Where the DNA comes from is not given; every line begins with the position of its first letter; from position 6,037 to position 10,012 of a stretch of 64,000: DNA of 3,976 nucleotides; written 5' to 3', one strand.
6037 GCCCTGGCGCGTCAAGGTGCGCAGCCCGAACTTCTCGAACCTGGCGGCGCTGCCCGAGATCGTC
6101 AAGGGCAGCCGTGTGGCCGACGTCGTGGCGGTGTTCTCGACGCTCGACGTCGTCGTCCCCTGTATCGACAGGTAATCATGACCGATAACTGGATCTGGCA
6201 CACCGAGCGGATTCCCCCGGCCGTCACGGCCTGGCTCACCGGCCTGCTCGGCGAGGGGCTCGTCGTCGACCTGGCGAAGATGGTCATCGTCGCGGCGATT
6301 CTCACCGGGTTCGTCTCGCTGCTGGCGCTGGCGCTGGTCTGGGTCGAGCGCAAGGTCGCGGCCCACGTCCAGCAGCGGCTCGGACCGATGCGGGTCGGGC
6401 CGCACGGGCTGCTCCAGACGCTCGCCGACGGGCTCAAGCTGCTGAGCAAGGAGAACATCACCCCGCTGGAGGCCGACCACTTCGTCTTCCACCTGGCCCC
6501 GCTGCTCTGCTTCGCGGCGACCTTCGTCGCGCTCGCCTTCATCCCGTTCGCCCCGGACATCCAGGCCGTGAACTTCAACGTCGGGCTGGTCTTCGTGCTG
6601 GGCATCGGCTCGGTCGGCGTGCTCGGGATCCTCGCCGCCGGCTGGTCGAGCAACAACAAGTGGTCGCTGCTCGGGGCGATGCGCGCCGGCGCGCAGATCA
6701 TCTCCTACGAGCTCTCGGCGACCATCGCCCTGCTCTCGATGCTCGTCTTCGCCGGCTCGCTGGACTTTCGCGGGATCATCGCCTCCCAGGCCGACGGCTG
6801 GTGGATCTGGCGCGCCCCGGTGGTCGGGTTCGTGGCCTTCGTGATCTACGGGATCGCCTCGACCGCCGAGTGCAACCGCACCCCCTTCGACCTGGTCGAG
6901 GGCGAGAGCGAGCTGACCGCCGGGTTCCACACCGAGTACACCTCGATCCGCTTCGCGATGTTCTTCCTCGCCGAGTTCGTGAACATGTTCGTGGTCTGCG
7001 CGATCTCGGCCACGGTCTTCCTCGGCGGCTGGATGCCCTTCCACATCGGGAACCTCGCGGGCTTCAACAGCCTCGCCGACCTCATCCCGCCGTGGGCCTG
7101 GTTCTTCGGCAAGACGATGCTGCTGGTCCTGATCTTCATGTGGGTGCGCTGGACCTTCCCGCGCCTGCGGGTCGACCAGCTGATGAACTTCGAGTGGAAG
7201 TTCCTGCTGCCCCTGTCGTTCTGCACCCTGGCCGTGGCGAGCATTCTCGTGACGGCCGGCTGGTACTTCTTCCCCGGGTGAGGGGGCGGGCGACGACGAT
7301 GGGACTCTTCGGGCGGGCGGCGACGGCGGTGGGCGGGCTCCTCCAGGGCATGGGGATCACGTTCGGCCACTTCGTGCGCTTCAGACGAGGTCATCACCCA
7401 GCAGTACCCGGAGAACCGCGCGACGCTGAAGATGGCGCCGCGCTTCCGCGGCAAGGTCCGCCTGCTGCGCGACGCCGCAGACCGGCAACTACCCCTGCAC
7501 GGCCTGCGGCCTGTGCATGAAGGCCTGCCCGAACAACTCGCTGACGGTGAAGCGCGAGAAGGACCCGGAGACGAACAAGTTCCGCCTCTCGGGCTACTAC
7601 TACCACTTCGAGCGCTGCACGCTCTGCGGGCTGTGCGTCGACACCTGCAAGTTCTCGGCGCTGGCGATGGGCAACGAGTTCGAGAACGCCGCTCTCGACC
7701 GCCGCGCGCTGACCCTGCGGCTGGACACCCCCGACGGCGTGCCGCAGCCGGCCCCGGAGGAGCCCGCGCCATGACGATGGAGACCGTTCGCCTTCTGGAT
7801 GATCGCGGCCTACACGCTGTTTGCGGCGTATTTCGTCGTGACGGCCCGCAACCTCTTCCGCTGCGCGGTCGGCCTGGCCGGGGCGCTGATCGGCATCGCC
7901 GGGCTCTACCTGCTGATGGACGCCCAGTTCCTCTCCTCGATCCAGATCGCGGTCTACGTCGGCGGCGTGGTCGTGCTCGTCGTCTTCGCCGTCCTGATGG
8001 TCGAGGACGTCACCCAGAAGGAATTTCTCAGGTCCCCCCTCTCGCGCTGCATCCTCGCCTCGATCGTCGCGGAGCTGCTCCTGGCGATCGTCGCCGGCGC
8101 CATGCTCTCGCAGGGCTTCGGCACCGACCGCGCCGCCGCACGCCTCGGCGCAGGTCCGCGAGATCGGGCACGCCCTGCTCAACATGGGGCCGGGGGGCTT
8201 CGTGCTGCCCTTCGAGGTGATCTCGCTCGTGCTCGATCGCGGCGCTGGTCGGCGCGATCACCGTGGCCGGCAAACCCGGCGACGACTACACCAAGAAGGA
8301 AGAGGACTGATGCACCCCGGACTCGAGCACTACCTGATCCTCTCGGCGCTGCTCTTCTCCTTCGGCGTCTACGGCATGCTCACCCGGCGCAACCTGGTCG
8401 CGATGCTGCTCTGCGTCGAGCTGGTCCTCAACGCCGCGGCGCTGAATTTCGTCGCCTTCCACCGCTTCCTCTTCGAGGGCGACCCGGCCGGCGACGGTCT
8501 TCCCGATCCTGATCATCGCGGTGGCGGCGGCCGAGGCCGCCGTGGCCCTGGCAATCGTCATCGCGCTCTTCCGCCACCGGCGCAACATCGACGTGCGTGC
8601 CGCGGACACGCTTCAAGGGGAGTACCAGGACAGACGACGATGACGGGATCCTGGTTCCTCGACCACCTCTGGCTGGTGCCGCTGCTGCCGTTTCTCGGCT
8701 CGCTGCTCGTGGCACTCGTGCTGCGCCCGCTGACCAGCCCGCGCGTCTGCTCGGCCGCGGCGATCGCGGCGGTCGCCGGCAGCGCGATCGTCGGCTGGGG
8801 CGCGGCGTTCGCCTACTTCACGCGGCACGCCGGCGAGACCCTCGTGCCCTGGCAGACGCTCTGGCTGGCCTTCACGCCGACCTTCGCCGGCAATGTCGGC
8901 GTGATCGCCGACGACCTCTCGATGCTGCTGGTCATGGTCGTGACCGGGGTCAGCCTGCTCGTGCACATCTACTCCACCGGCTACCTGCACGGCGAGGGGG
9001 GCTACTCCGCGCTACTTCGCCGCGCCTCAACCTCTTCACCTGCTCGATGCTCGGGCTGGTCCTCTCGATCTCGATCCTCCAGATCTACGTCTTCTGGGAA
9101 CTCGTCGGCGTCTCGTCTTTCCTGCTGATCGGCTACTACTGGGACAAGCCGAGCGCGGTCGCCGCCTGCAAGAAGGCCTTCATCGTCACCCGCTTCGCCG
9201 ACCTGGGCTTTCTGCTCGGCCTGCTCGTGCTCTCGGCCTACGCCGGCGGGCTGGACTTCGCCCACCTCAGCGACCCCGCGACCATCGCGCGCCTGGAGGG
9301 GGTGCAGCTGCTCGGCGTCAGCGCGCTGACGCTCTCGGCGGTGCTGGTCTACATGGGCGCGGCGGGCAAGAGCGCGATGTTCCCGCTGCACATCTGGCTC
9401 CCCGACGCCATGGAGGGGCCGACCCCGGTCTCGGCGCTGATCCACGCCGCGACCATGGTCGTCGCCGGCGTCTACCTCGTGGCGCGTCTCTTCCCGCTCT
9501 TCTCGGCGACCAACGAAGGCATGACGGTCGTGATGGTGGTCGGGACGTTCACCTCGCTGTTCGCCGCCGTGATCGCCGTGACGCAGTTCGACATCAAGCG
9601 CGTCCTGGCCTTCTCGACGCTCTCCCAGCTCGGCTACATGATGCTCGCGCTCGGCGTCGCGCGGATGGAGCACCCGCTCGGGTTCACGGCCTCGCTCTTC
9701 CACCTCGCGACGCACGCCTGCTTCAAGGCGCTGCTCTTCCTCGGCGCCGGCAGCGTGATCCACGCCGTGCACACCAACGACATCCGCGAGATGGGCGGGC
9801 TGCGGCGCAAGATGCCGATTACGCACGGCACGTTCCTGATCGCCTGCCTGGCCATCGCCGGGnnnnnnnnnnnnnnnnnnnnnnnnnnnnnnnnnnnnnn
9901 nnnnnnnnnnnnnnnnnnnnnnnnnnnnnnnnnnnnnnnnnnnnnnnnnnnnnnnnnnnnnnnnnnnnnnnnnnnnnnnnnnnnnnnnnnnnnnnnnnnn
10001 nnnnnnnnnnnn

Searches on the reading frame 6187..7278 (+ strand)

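Call 78: search_protein_families(library=pfam, max_evalue=0.0001, proteins=[window:6187-7278:+])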
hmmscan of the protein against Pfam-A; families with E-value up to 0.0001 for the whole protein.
window:6187-7278:+ (364 aa): 1 family
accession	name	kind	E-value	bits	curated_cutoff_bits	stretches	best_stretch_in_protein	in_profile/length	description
PF00146.26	NADHdh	-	1.8e-113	379.2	27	1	37-350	4-296/298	NADH dehydrogenase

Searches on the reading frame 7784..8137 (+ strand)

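Call 78: search_protein_families(library=pfam, max_evalue=0.0001, proteins=[window:7784-8137:+])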
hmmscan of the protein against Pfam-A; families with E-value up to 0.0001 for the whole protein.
window:7784-8137:+ (118 aa): 1 family
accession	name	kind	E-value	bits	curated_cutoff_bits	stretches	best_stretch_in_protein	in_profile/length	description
PF00499.25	Oxidored_q3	-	2e-20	73.4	33.2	1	15-107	2-94/146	NADH-ubiquinone/plastoquinone oxidoreductase chain 6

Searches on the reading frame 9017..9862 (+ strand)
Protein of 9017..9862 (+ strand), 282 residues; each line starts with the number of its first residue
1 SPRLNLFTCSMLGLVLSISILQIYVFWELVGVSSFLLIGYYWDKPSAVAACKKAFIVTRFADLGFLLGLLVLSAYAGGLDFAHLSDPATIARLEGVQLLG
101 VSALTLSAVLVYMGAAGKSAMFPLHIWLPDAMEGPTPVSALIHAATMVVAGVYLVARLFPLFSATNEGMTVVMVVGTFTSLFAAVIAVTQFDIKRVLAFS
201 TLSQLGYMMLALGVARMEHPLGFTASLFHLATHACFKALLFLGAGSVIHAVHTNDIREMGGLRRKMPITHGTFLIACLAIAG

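Call 78: search_protein_families(library=pfam, max_evalue=0.0001, proteins=[window:9017-9862:+])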
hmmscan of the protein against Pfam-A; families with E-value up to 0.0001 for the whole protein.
window:9017-9862:+ (282 aa): 1 family
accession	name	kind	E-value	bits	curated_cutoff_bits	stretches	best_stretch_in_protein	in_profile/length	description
PF00361.26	Proton_antipo_M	-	8.5e-72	242.3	21.5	1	19-282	3-258/294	NADH:quinone oxidoreductase/Mrp antiporter, TM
